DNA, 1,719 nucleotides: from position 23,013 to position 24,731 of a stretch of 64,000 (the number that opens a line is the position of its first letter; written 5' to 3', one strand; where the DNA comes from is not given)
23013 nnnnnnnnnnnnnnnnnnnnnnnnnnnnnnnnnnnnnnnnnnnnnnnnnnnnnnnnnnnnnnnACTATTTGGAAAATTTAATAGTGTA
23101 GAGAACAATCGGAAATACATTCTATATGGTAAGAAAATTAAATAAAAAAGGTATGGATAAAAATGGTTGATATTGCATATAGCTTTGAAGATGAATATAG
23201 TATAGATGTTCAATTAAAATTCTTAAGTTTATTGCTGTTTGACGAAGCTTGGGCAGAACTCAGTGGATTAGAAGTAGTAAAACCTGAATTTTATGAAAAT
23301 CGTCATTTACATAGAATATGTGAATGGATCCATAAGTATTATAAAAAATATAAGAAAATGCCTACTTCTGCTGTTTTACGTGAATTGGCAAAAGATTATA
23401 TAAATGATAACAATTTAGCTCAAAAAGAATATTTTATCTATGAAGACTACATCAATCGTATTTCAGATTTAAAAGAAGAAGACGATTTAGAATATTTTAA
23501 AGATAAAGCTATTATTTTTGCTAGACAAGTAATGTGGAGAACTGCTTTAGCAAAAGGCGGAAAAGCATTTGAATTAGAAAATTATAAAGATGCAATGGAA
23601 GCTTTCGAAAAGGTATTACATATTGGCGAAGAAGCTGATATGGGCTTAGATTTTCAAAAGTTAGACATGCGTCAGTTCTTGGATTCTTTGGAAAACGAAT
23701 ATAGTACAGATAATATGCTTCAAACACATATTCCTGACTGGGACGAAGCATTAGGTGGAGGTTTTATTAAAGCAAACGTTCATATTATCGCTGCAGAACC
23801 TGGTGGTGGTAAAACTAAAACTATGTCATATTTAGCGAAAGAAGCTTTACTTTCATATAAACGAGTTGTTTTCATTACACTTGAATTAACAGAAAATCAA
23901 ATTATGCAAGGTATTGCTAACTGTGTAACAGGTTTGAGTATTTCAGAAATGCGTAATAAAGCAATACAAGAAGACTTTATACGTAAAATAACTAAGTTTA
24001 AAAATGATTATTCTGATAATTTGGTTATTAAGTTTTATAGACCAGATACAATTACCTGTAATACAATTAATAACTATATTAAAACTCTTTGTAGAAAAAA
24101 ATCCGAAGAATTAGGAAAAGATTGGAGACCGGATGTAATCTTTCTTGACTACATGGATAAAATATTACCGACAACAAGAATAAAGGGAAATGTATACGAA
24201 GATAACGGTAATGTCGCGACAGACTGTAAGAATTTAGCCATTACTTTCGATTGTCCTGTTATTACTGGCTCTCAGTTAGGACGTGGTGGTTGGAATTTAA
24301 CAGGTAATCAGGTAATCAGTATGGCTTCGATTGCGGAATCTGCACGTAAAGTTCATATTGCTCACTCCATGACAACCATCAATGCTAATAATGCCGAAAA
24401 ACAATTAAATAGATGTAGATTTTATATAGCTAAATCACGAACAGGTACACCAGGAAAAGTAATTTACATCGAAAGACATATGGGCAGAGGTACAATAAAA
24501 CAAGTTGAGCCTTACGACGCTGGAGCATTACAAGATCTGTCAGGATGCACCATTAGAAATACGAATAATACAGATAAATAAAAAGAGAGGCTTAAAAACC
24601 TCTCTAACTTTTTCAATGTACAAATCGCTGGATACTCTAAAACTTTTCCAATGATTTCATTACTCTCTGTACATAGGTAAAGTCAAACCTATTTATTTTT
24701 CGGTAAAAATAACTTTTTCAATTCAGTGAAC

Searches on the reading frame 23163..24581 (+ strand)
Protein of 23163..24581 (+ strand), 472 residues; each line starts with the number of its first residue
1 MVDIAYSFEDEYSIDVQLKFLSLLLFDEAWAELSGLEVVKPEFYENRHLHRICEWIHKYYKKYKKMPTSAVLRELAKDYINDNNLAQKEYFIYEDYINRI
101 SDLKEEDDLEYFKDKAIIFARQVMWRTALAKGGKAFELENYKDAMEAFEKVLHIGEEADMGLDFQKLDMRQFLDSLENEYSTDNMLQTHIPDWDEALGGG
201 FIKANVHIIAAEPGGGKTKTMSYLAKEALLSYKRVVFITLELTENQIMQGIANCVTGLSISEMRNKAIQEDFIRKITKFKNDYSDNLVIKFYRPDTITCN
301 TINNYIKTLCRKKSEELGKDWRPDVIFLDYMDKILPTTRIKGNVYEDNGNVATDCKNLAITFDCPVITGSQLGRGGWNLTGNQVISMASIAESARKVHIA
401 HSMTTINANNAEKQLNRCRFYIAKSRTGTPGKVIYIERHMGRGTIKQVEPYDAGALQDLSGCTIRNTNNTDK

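Call 16: search_protein_families(library=phrogs, proteins=[window:23163-24581:+], max_evalue=0.00001)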
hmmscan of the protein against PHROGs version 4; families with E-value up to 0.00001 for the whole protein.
window:23163-24581:+ (472 aa): 3 families
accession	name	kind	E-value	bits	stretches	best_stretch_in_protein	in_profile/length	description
phrog_19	-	DNA, RNA and nucleotide metabolism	8.5e-65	220.8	1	10-454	157-586/621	DnaB-like replicative helicase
phrog_243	-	DNA, RNA and nucleotide metabolism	7.7e-16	58.8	1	171-430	3-246/273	DnaB-like replicative helicase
phrog_239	-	DNA, RNA and nucleotide metabolism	1.9e-15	57.8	1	137-451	284-602/801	DNA primase/helicase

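Call 54: find_homologous_proteins(query=window:23163-24581:+, max_evalue=1e-20)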
Query window:23163-24581:+ (472 aa): 89 proteins with E <= 1e-20 among 8000 candidates.
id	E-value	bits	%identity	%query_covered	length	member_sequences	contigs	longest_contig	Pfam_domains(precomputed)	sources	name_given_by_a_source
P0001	0.0e+0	1079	99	100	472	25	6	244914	PF06745.20,PF03796.22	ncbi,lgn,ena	ncbi:MAG: DnaB-like helicase C-terminal domain-containing protein [Succinivibrionaceae bacterium]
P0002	2.8e-223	760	76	53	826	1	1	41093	PF05204.20,PF03796.22,PF14528.12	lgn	-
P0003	9.9e-196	669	60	99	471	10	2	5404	PF06745.20,PF03796.22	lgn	-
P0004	2.7e-171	589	54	96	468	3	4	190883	PF06745.20,PF03796.22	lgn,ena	-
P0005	1.9e-169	583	52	99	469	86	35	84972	PF06745.20,PF03796.22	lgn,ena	-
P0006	3.6e-169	582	53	99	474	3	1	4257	PF06745.20,PF03796.22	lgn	-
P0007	7.5e-169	581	52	99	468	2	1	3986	PF06745.20,PF03796.22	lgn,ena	-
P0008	2.3e-168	579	54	97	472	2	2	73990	PF06745.20,PF03796.22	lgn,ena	-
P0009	2.0e-167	576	50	99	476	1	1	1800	PF06745.20,PF03796.22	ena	-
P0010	2.0e-167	576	52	96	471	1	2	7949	PF06745.20,PF03796.22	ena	-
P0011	8.9e-166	570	51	99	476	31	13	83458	PF06745.20,PF03796.22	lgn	-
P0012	1.4e-164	566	50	99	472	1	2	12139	PF06745.20,PF03796.22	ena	-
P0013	1.7e-164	566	51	99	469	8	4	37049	PF03796.22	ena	-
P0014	2.1e-164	566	50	99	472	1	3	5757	PF06745.20,PF03796.22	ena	-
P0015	3.2e-164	565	50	98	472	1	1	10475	PF06745.20,PF03796.22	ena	-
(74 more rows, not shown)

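Call 79: find_encoding_contigs(protein=P0001, flank=8000, max_places=4)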
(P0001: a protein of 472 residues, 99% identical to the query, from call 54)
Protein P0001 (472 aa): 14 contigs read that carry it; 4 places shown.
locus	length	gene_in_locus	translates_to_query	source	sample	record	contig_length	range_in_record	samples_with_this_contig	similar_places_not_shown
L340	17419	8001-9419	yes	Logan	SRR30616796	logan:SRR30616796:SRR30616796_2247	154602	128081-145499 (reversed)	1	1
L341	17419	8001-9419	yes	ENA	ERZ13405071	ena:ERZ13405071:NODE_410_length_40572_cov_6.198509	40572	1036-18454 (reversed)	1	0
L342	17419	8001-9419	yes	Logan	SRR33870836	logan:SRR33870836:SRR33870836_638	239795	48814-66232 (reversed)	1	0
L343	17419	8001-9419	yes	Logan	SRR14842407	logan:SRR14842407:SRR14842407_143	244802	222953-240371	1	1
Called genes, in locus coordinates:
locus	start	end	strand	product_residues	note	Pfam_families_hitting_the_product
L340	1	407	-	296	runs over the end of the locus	-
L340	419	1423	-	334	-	-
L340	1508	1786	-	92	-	-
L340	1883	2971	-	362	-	-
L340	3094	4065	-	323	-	-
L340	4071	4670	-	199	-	PF00535:Glycos_transf_2, PF10111:Glyco_tranf_2_2, PF13641:Glyco_tranf_2_3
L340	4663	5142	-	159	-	-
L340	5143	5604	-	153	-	-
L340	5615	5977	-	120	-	-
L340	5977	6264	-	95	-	-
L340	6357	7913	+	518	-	PF00270:DEAD (weak), PF04851:ResIII, PF18766:SWI2_SNF2 (weak), PF00271:Helicase_C (faint)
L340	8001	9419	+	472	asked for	PF03796:DnaB_C, PF06745:ATPase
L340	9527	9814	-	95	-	-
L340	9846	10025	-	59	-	PF07068:Gp23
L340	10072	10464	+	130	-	-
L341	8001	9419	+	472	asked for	PF03796:DnaB_C, PF06745:ATPase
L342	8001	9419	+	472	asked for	PF03796:DnaB_C, PF06745:ATPase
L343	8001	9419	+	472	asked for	PF03796:DnaB_C, PF06745:ATPase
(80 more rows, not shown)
